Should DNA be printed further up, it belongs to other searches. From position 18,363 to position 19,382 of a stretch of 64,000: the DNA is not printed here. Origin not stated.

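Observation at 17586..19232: Crp/Fnr regulator with a perfect GTAAC-N4-GTTAC palindrome over its own leader, divergent from a ferredoxin-like gene (HcpR/FrdX-like module without hcp in view)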

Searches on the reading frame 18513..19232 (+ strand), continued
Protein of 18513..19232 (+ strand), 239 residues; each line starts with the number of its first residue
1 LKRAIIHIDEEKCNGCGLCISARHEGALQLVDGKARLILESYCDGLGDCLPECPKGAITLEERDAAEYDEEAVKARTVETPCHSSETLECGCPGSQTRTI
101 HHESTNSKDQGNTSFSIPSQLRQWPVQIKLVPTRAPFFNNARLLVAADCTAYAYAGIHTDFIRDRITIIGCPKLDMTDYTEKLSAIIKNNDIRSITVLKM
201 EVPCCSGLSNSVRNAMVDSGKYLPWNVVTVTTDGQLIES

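Call 13: find_homologous_proteins(query=window:18513-19232:+, max_evalue=1e-8)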
Query window:18513-19232:+ (239 aa): 8000 proteins with E <= 1e-8 among 8000 candidates; the best 120 are listed.
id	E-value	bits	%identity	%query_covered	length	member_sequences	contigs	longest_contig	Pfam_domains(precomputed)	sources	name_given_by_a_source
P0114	2.2e-160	549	100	100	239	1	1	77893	PF14697.12,PF12837.13,PF00037.33,PF27217.1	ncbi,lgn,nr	ncbi:MAG: 4Fe-4S binding protein [Clostridia bacterium]|nr:4Fe-4S binding protein [Clostridia bacter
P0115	3.9e-133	460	84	100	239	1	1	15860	PF14697.12,PF12797.13,PF12837.13,PF00037.33,PF12838.13,PF13237.12,PF13187.12,PF27217.1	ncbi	ncbi:MAG: 4Fe-4S binding protein [Clostridia bacterium]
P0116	1.2e-108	380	70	100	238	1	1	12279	PF14697.12,PF12837.13,PF00037.33,PF12838.13,PF25160.2,PF13237.12,PF13187.12,PF27217.1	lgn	-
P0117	2.9e-108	379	69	100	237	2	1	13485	PF14697.12,PF12797.13,PF12837.13,PF00037.33,PF12838.13,PF25160.2,PF13237.12,PF13187.12,PF27217.1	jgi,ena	-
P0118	3.1e-108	379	69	100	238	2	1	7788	PF14697.12,PF12797.13,PF12837.13,PF00037.33,PF12838.13,PF13459.12,PF13237.12,PF27217.1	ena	-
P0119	1.3e-107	377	68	100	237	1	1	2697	PF14697.12,PF12797.13,PF12837.13,PF00037.33,PF12838.13,PF25160.2,PF13237.12,PF13187.12,PF27217.1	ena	-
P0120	2.8e-107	376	67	100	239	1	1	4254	PF14697.12,PF12837.13,PF00037.33,PF12838.13,PF25160.2,PF13237.12,PF13187.12,PF27217.1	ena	-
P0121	8.3e-107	374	69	100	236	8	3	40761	PF14697.12,PF12837.13,PF00037.33,PF12838.13,PF13237.12,PF13187.12,PF27217.1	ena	-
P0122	1.9e-106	373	68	100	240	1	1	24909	PF14697.12,PF12797.13,PF12837.13,PF00037.33,PF12838.13,PF25160.2,PF13237.12,PF13187.12,PF27217.1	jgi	jgi:ferredoxin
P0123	7.5e-106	371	66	100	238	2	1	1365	PF14697.12,PF12837.13,PF00037.33,PF13484.12,PF12838.13,PF25160.2,PF13237.12,PF13187.12,PF27217.1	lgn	-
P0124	9.1e-106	371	68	100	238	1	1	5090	PF14697.12,PF12797.13,PF12837.13,PF00037.33,PF12838.13,PF13237.12,PF13187.12,PF27217.1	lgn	-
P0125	1.5e-105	370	66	100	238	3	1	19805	PF14697.12,PF12837.13,PF00037.33,PF12838.13,PF25160.2,PF13237.12,PF13187.12,PF27217.1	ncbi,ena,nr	ncbi:MAG: 4Fe-4S binding protein [Clostridia bacterium]|nr:4Fe-4S binding protein [Clostridia bacter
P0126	1.6e-105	370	65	100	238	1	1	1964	PF14697.12,PF12837.13,PF00037.33,PF13484.12,PF12838.13,PF25160.2,PF13237.12,PF13187.12,PF27217.1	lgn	-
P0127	5.2e-104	365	66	100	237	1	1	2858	PF14697.12,PF12797.13,PF12837.13,PF00037.33,PF12838.13,PF25160.2,PF13237.12,PF13187.12,PF27217.1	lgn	-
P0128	6.7e-104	365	64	100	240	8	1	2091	PF14697.12,PF12837.13,PF00037.33,PF13484.12,PF12838.13,PF13237.12,PF13187.12,PF27217.1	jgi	-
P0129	1.5e-103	363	66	100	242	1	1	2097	PF14697.12,PF12797.13,PF12837.13,PF00037.33,PF12838.13,PF25160.2,PF13237.12,PF13187.12,PF27217.1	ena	-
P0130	2.2e-103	363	64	100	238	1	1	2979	PF14697.12,PF12837.13,PF00037.33,PF12838.13,PF13237.12,PF13187.12,PF27217.1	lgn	-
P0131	4.4e-103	362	64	100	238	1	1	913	PF14697.12,PF12837.13,PF00037.33,PF12838.13,PF13237.12,PF13187.12,PF27217.1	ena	-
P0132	1.2e-102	360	65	100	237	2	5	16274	PF14697.12,PF12797.13,PF12837.13,PF00037.33,PF12838.13,PF25160.2,PF13237.12,PF13187.12,PF27217.1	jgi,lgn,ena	jgi:ferredoxin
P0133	2.4e-102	359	64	100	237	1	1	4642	PF14697.12,PF12837.13,PF00037.33,PF12838.13,PF13237.12,PF13187.12,PF27217.1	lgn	-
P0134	2.5e-102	359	63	100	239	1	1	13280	PF14697.12,PF12837.13,PF00037.33,PF12838.13,PF25160.2,PF13237.12,PF13187.12,PF27217.1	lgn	-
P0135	4.9e-102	358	64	100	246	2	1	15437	PF14697.12,PF12797.13,PF12837.13,PF00037.33,PF12838.13,PF25160.2,PF13237.12,PF13187.12,PF27217.1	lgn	-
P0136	5.4e-102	358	64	100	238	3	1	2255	PF14697.12,PF12797.13,PF12837.13,PF00037.33,PF12838.13,PF25160.2,PF13237.12,PF13187.12,PF27217.1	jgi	-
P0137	6.5e-102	358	64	100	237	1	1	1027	PF14697.12,PF12837.13,PF00037.33,PF12838.13,PF13237.12,PF13187.12,PF27217.1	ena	-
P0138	7.4e-102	358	64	100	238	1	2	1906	PF14697.12,PF12837.13,PF00037.33,PF12838.13,PF25160.2,PF13237.12,PF13187.12,PF27217.1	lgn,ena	-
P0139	1.2e-101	357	64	100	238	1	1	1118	PF14697.12,PF12837.13,PF00037.33,PF12838.13,PF25160.2,PF13237.12,PF13187.12,PF27217.1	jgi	jgi:ferredoxin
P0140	1.8e-101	357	64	100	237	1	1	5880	PF14697.12,PF12837.13,PF00037.33,PF12838.13,PF25160.2,PF13237.12,PF13187.12,PF27217.1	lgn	-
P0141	3.0e-101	356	63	100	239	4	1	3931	PF14697.12,PF12837.13,PF00037.33,PF12838.13,PF13237.12,PF13187.12,PF27217.1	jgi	-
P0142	8.1e-101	354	63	100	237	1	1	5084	PF14697.12,PF12837.13,PF00037.33,PF12838.13,PF25160.2,PF13237.12,PF13187.12,PF27217.1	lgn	-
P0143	8.4e-101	354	63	100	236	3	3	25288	PF14697.12,PF12797.13,PF12837.13,PF00037.33,PF12838.13,PF25160.2,PF13237.12,PF13187.12,PF27217.1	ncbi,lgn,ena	ncbi:MAG: ATP-binding protein [Bacillota bacterium]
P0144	8.9e-101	354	65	100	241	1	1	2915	PF14697.12,PF12797.13,PF12837.13,PF00037.33,PF12838.13,PF13237.12,PF13187.12,PF27217.1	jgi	-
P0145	8.9e-101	354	65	100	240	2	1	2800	PF14697.12,PF12797.13,PF12837.13,PF00037.33,PF12838.13,PF25160.2,PF13237.12,PF13187.12,PF27217.1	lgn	-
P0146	1.2e-100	354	63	100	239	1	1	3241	PF14697.12,PF12797.13,PF12837.13,PF00037.33,PF12838.13,PF13237.12,PF13187.12,PF27217.1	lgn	-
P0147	1.6e-100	353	63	100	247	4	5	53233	PF14697.12,PF12797.13,PF12837.13,PF00037.33,PF12838.13,PF13237.12,PF13187.12,PF27217.1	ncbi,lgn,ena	-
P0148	2.1e-100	353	62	100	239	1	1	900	PF14697.12,PF12797.13,PF12837.13,PF00037.33,PF12838.13,PF25160.2,PF13237.12,PF13187.12,PF27217.1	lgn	-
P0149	2.8e-100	353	63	100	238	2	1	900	PF14697.12,PF12837.13,PF00037.33,PF12838.13,PF13237.12,PF13187.12,PF27217.1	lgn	-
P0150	2.8e-100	353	63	100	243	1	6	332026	PF14697.12,PF12797.13,PF12837.13,PF00037.33,PF12838.13,PF25160.2,PF13237.12,PF13187.12,PF27217.1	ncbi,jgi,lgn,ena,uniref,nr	ncbi:ATP-binding protein [Lutispora thermophila]|uniref:4Fe-4S binding domain-containing protein n=1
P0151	3.3e-100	352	64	100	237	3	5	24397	PF14697.12,PF12837.13,PF00037.33,PF12838.13,PF25160.2,PF13237.12,PF13187.12,PF27217.1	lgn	-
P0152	3.8e-100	352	65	100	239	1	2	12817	PF14697.12,PF12797.13,PF12837.13,PF00037.33,PF12838.13,PF25160.2,PF13237.12,PF13187.12,PF27217.1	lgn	-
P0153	3.9e-100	352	64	100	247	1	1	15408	PF14697.12,PF12797.13,PF12837.13,PF00037.33,PF12838.13,PF25160.2,PF13237.12,PF13187.12,PF27217.1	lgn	-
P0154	4.2e-100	352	63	100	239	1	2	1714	PF14697.12,PF12837.13,PF00037.33,PF12838.13,PF25160.2,PF13237.12,PF13187.12,PF27217.1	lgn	-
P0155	5.7e-100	352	64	100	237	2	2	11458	PF14697.12,PF12797.13,PF12837.13,PF00037.33,PF13484.12,PF12838.13,PF25160.2,PF13237.12,PF13187.12,PF27217.1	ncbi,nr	ncbi:MAG: 4Fe-4S binding protein [Firmicutes bacterium]|nr:4Fe-4S binding protein [Bacillota bacteri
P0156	8.4e-100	351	62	100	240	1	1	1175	PF14697.12,PF12837.13,PF00037.33,PF13484.12,PF12838.13,PF13237.12,PF13187.12,PF27217.1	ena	-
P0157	9.9e-100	351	63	100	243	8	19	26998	PF14697.12,PF12797.13,PF12837.13,PF00037.33,PF12838.13,PF25160.2,PF13237.12,PF13187.12,PF27217.1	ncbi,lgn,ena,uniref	ncbi:MAG: ATP-binding protein [Lutispora sp.]|uniref:ATP-binding protein n=1 Tax=Lutispora sp. TaxID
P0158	1.1e-99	351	62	100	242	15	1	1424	PF14697.12,PF12797.13,PF12837.13,PF00037.33,PF12838.13,PF13237.12,PF13187.12,PF27217.1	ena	-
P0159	1.3e-99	351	62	100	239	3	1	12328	PF14697.12,PF12797.13,PF12837.13,PF00037.33,PF12838.13,PF25160.2,PF13237.12,PF13187.12,PF27217.1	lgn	-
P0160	1.4e-99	350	63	100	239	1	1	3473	PF14697.12,PF12797.13,PF12837.13,PF00037.33,PF12838.13,PF25160.2,PF13237.12,PF13187.12,PF27217.1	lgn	-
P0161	1.5e-99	350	65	100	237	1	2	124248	PF14697.12,PF12837.13,PF00037.33,PF12838.13,PF25160.2,PF13237.12,PF13187.12,PF27217.1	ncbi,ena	-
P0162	1.6e-99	350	64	100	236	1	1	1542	PF14697.12,PF12797.13,PF12837.13,PF00037.33,PF13484.12,PF12838.13,PF13237.12,PF13187.12,PF27217.1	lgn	-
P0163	2.2e-99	350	63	100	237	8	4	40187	PF14697.12,PF12837.13,PF00037.33,PF12838.13,PF25160.2,PF13237.12,PF13187.12,PF27217.1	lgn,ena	-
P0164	2.4e-99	350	63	100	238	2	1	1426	PF14697.12,PF12797.13,PF12837.13,PF00037.33,PF12838.13,PF25160.2,PF13237.12,PF13187.12,PF27217.1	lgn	-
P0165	2.9e-99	349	65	100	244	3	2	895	PF14697.12,PF12797.13,PF12837.13,PF00037.33,PF12838.13,PF25160.2,PF13237.12,PF13187.12,PF27217.1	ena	-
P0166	3.4e-99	349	62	100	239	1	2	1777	PF14697.12,PF12837.13,PF00037.33,PF12838.13,PF13237.12,PF13187.12,PF27217.1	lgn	-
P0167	3.8e-99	349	62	100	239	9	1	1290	PF14697.12,PF12837.13,PF00037.33,PF12838.13,PF13237.12,PF13187.12,PF27217.1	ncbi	-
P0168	4.8e-99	349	63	100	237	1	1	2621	PF14697.12,PF12837.13,PF00037.33,PF12838.13,PF13237.12,PF13187.12,PF27217.1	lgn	-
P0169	6.0e-99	348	64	100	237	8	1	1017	PF14697.12,PF12837.13,PF00037.33,PF12838.13,PF25160.2,PF13237.12,PF13187.12,PF27217.1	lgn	-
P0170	6.8e-99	348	65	100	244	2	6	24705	PF14697.12,PF12797.13,PF12837.13,PF00037.33,PF12838.13,PF25160.2,PF13237.12,PF13187.12,PF27217.1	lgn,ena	-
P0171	7.8e-99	348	62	100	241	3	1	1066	PF14697.12,PF12797.13,PF12837.13,PF00037.33,PF12838.13,PF25160.2,PF13237.12,PF13187.12,PF27217.1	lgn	-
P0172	9.1e-99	348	63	100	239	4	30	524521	PF14697.12,PF12797.13,PF12837.13,PF00037.33,PF12838.13,PF13237.12,PF13187.12,PF27217.1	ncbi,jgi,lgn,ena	ncbi:MAG: ATP-binding protein [Pelotomaculum sp.]|jgi:ferredoxin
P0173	9.4e-99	348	63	100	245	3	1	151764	PF14697.12,PF12837.13,PF00037.33,PF12838.13,PF25160.2,PF13237.12,PF27217.1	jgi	jgi:ferredoxin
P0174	9.7e-99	348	63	100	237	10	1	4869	PF14697.12,PF12797.13,PF12837.13,PF00037.33,PF13484.12,PF12838.13,PF25160.2,PF13237.12,PF13187.12,PF27217.1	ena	-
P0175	1.3e-98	347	63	100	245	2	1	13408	PF14697.12,PF12797.13,PF12837.13,PF00037.33,PF12838.13,PF13237.12,PF13187.12,PF27217.1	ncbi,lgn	ncbi:MAG: 4Fe-4S binding protein [Bacillota bacterium]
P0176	1.4e-98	347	62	100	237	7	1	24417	PF14697.12,PF12837.13,PF00037.33,PF12838.13,PF13237.12,PF13187.12,PF27217.1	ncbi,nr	ncbi:MAG: 4Fe-4S binding protein [Firmicutes bacterium]|nr:4Fe-4S binding protein [Bacillota bacteri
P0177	1.5e-98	347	62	100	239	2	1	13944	PF14697.12,PF12797.13,PF12837.13,PF00037.33,PF12838.13,PF13237.12,PF13187.12,PF27217.1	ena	-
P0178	1.5e-98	347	63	100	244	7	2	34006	PF14697.12,PF12837.13,PF00037.33,PF12838.13,PF25160.2,PF13237.12,PF13187.12,PF27217.1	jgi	-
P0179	1.7e-98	347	63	100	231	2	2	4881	PF14697.12,PF12797.13,PF12837.13,PF00037.33,PF12838.13,PF25160.2,PF13237.12,PF13187.12,PF27217.1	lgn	-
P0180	2.0e-98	347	62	100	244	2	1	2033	PF14697.12,PF12797.13,PF12837.13,PF00037.33,PF12838.13,PF13237.12,PF13187.12,PF27217.1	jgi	-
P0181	2.1e-98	347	62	100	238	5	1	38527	PF14697.12,PF12797.13,PF12837.13,PF00037.33,PF12838.13,PF25160.2,PF13237.12,PF13187.12,PF27217.1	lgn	-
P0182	2.3e-98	346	63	100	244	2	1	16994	PF14697.12,PF12797.13,PF12837.13,PF00037.33,PF12838.13,PF13237.12,PF13187.12,PF27217.1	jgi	-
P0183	2.6e-98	346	63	100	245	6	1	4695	PF14697.12,PF12797.13,PF12837.13,PF00037.33,PF12838.13,PF25160.2,PF13237.12,PF13187.12,PF27217.1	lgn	-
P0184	3.6e-98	346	63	100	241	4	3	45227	PF14697.12,PF12797.13,PF12837.13,PF00037.33,PF12838.13,PF13237.12,PF13187.12,PF27217.1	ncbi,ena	-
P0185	4.0e-98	346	64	100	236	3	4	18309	PF14697.12,PF12797.13,PF12837.13,PF00037.33,PF12838.13,PF25160.2,PF13237.12,PF13187.12,PF27217.1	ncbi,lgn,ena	-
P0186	4.1e-98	346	63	100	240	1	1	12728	PF14697.12,PF12837.13,PF00037.33,PF12838.13,PF25160.2,PF13237.12,PF13187.12,PF27217.1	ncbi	-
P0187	4.2e-98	346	64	100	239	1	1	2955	PF14697.12,PF12797.13,PF12837.13,PF00037.33,PF13484.12,PF12838.13,PF13237.12,PF13187.12,PF27217.1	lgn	-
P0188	4.3e-98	346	62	100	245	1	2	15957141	PF14697.12,PF12797.13,PF12837.13,PF00037.33,PF13484.12,PF12838.13,PF25160.2,PF13237.12,PF13187.12,PF27217.1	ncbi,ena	-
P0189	4.4e-98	345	63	100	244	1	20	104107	PF14697.12,PF12797.13,PF12837.13,PF00037.33,PF12838.13,PF25160.2,PF13237.12,PF27217.1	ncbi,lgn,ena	-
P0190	4.6e-98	345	61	100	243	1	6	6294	PF14697.12,PF12797.13,PF12837.13,PF00037.33,PF13484.12,PF12838.13,PF25160.2,PF13237.12,PF13187.12,PF27217.1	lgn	-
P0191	5.5e-98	345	62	100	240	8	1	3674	PF14697.12,PF12797.13,PF12837.13,PF00037.33,PF13484.12,PF12838.13,PF25160.2,PF13237.12,PF13187.12,PF27217.1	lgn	-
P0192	8.6e-98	345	64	100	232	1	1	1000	PF14697.12,PF12797.13,PF12837.13,PF00037.33,PF12838.13,PF13237.12,PF13187.12,PF27217.1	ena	-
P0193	8.9e-98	344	61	100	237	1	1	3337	PF14697.12,PF12837.13,PF00037.33,PF12838.13,PF25160.2,PF13237.12,PF13187.12,PF27217.1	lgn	-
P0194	1.0e-97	344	63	100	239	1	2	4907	PF14697.12,PF12797.13,PF12837.13,PF00037.33,PF12838.13,PF25160.2,PF13237.12,PF13187.12,PF27217.1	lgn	-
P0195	1.1e-97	344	62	100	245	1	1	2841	PF14697.12,PF12797.13,PF12837.13,PF00037.33,PF12838.13,PF25160.2,PF13237.12,PF13187.12,PF27217.1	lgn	-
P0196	1.1e-97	344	62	100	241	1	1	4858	PF14697.12,PF12797.13,PF12837.13,PF00037.33,PF12838.13,PF25160.2,PF13237.12,PF13187.12,PF27217.1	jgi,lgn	jgi:ferredoxin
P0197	1.3e-97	344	64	100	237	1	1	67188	PF14697.12,PF12797.13,PF12837.13,PF00037.33,PF12838.13,PF25160.2,PF13237.12,PF13187.12,PF27217.1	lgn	-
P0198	1.3e-97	344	62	100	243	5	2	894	PF14697.12,PF12797.13,PF12837.13,PF00037.33,PF12838.13,PF13237.12,PF13187.12,PF27217.1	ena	-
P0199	1.3e-97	344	62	100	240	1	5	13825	PF14697.12,PF12797.13,PF12837.13,PF00037.33,PF12838.13,PF13237.12,PF13187.12,PF27217.1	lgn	-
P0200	1.4e-97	344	62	100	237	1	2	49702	PF14697.12,PF12837.13,PF00037.33,PF12838.13,PF25160.2,PF13237.12,PF13187.12,PF27217.1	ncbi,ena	-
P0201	1.5e-97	344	61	100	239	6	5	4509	PF14697.12,PF12797.13,PF12837.13,PF00037.33,PF12838.13,PF25160.2,PF13237.12,PF13187.12,PF27217.1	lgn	-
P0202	1.6e-97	344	62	100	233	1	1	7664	PF14697.12,PF12797.13,PF12837.13,PF00037.33,PF12838.13,PF25160.2,PF13237.12,PF13187.12,PF27217.1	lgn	-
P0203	1.8e-97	343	62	99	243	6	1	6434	PF14697.12,PF12797.13,PF12837.13,PF00037.33,PF12838.13,PF25160.2,PF13237.12,PF13187.12,PF27217.1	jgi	-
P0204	1.9e-97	343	63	100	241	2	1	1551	PF14697.12,PF12797.13,PF12837.13,PF00037.33,PF12838.13,PF25160.2,PF13237.12,PF13187.12,PF27217.1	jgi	-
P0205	1.9e-97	343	62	100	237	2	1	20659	PF14697.12,PF12797.13,PF12837.13,PF00037.33,PF12838.13,PF13237.12,PF13187.12,PF27217.1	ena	-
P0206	1.9e-97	343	61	100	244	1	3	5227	PF14697.12,PF12797.13,PF12837.13,PF00037.33,PF12838.13,PF13237.12,PF13187.12,PF27217.1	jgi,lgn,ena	-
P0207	2.3e-97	343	64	100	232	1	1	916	PF14697.12,PF12797.13,PF12837.13,PF00037.33,PF12838.13,PF13237.12,PF13187.12,PF27217.1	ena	-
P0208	2.3e-97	343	62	100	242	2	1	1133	PF14697.12,PF12797.13,PF12837.13,PF00037.33,PF12838.13,PF25160.2,PF13237.12,PF13187.12,PF27217.1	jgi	-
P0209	2.4e-97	343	62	100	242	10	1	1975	PF14697.12,PF12797.13,PF12837.13,PF00037.33,PF12838.13,PF25160.2,PF13237.12,PF13187.12,PF27217.1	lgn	-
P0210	2.5e-97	343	64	100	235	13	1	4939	PF14697.12,PF12797.13,PF12837.13,PF00037.33,PF12838.13,PF13237.12,PF13187.12,PF27217.1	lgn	-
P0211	2.5e-97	343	62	100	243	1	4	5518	PF14697.12,PF12837.13,PF00037.33,PF12838.13,PF25160.2,PF13237.12,PF13187.12,PF27217.1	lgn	-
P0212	2.6e-97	343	62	100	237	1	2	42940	PF14697.12,PF12837.13,PF00037.33,PF12838.13,PF25160.2,PF13237.12,PF13187.12,PF27217.1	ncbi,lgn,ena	-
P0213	2.8e-97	343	63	99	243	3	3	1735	PF14697.12,PF12797.13,PF12837.13,PF00037.33,PF12838.13,PF25160.2,PF13237.12,PF13187.12,PF27217.1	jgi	-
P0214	2.9e-97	343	63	100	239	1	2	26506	PF14697.12,PF12797.13,PF12837.13,PF00037.33,PF12838.13,PF25160.2,PF13237.12,PF13187.12,PF27217.1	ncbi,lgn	-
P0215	3.1e-97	343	62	100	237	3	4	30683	PF14697.12,PF12837.13,PF00037.33,PF12838.13,PF25160.2,PF13237.12,PF13187.12,PF27217.1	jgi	jgi:ferredoxin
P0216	3.2e-97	343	61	100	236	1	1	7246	PF14697.12,PF12797.13,PF12837.13,PF00037.33,PF12838.13,PF25160.2,PF13237.12,PF13187.12,PF27217.1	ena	-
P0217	3.4e-97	343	62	100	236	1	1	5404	PF14697.12,PF12797.13,PF12837.13,PF00037.33,PF12838.13,PF25160.2,PF13237.12,PF13187.12,PF27217.1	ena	-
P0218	3.4e-97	343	61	100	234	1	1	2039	PF14697.12,PF12797.13,PF12837.13,PF00037.33,PF12838.13,PF25160.2,PF13237.12,PF13187.12,PF27217.1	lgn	-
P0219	3.6e-97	342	63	100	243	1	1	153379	PF14697.12,PF12797.13,PF12837.13,PF00037.33,PF12838.13,PF25160.2,PF13237.12,PF13187.12,PF27217.1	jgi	-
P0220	3.9e-97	342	64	100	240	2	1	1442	PF14697.12,PF12797.13,PF12837.13,PF00037.33,PF13484.12,PF12838.13,PF25160.2,PF13237.12,PF13187.12,PF27217.1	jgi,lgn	-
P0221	4.0e-97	342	62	100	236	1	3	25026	PF14697.12,PF12797.13,PF12837.13,PF00037.33,PF12838.13,PF13237.12,PF13187.12,PF27217.1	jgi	jgi:ferredoxin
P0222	4.4e-97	342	60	100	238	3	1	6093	PF14697.12,PF12837.13,PF00037.33,PF12838.13,PF25160.2,PF13237.12,PF13187.12,PF27217.1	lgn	-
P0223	4.8e-97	342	63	100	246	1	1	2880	PF14697.12,PF12797.13,PF12837.13,PF00037.33,PF13484.12,PF12838.13,PF25160.2,PF13237.12,PF13187.12,PF27217.1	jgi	jgi:ferredoxin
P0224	4.8e-97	342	61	100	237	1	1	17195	PF14697.12,PF12837.13,PF00037.33,PF12838.13,PF13237.12,PF13187.12,PF27217.1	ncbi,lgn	ncbi:MAG: ATP-binding protein [Bacteroidota bacterium]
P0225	4.8e-97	342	62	100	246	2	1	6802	PF14697.12,PF12797.13,PF12837.13,PF00037.33,PF12838.13,PF25160.2,PF13237.12,PF13187.12,PF27217.1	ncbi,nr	ncbi:MAG: 4Fe-4S binding protein [Clostridiaceae bacterium]|nr:4Fe-4S binding protein [Clostridiacea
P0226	5.0e-97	342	61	100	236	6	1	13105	PF14697.12,PF12797.13,PF12837.13,PF00037.33,PF12838.13,PF25160.2,PF13237.12,PF13187.12,PF27217.1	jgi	jgi:ferredoxin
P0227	5.1e-97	342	62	100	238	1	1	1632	PF14697.12,PF12797.13,PF12837.13,PF00037.33,PF12838.13,PF25160.2,PF13237.12,PF13187.12,PF27217.1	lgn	-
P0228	5.2e-97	342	62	100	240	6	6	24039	PF14697.12,PF12797.13,PF12837.13,PF00037.33,PF12838.13,PF13237.12,PF13187.12,PF27217.1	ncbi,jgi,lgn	ncbi:MAG: ATP-binding protein [Bacillota bacterium]|jgi:ferredoxin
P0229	5.7e-97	342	62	100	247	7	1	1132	PF14697.12,PF12837.13,PF00037.33,PF12838.13,PF25160.2,PF13237.12,PF27217.1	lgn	-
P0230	7.3e-97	341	63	100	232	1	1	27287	PF14697.12,PF12797.13,PF12837.13,PF00037.33,PF12838.13,PF13237.12,PF13187.12,PF27217.1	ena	-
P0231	7.4e-97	341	61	100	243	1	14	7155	PF14697.12,PF12797.13,PF12837.13,PF00037.33,PF12838.13,PF25160.2,PF13237.12,PF13187.12,PF27217.1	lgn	-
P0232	8.0e-97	341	62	100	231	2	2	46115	PF14697.12,PF12837.13,PF00037.33,PF12838.13,PF25160.2,PF13237.12,PF13187.12,PF27217.1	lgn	-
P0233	9.0e-97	341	62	100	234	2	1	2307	PF14697.12,PF12797.13,PF12837.13,PF00037.33,PF12838.13,PF13237.12,PF13187.12,PF27217.1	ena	-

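Call 38: find_encoding_contigs(protein=P0114, flank=10000, max_places=5)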
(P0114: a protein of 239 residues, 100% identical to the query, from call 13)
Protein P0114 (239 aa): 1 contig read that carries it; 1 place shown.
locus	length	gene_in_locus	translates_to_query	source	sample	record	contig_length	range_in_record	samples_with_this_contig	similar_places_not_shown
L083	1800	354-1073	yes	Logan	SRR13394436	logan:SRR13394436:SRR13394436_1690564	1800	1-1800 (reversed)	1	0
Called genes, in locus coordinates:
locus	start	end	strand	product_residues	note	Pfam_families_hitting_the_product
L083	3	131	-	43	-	?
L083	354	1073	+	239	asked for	PF00037:Fer4 (faint), PF12837:Fer4_6 (faint), PF14697:Fer4_21 (weak), PF27217:AF_0155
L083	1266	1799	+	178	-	?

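Call 47: predict_structure(alignment_id=A4)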
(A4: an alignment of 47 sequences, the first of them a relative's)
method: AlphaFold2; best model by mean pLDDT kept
length: 239 residues; sequences in the alignment: 47
mean_pLDDT: 74.5   pTM: 0.50
mean pLDDT of the five models: 74.5, 71.1, 64.4, 62.0, 59.9
residues with pLDDT >= 90: 71; 70-90: 81; 50-70: 47; < 50: 40
segments of 3 or more residues with pLDDT < 50: 80-116
pLDDT, mean of each block of 10 residues (from residue 1): 75 74 64 70 58 73 71 60 41 38 38 47 80 92 92 84 91 91 97 95 87 95 93 84
secondary structure, 60 per line:
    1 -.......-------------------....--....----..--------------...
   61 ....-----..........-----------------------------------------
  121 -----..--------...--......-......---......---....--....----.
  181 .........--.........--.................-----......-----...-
elements in order: E2-8 E28-31 E34-37 E58-64 H70-79 E141-146 H148-153 H157-162 E166-169 H172-175 H180-189 E192-200 H203-219 E225-230 E236-238
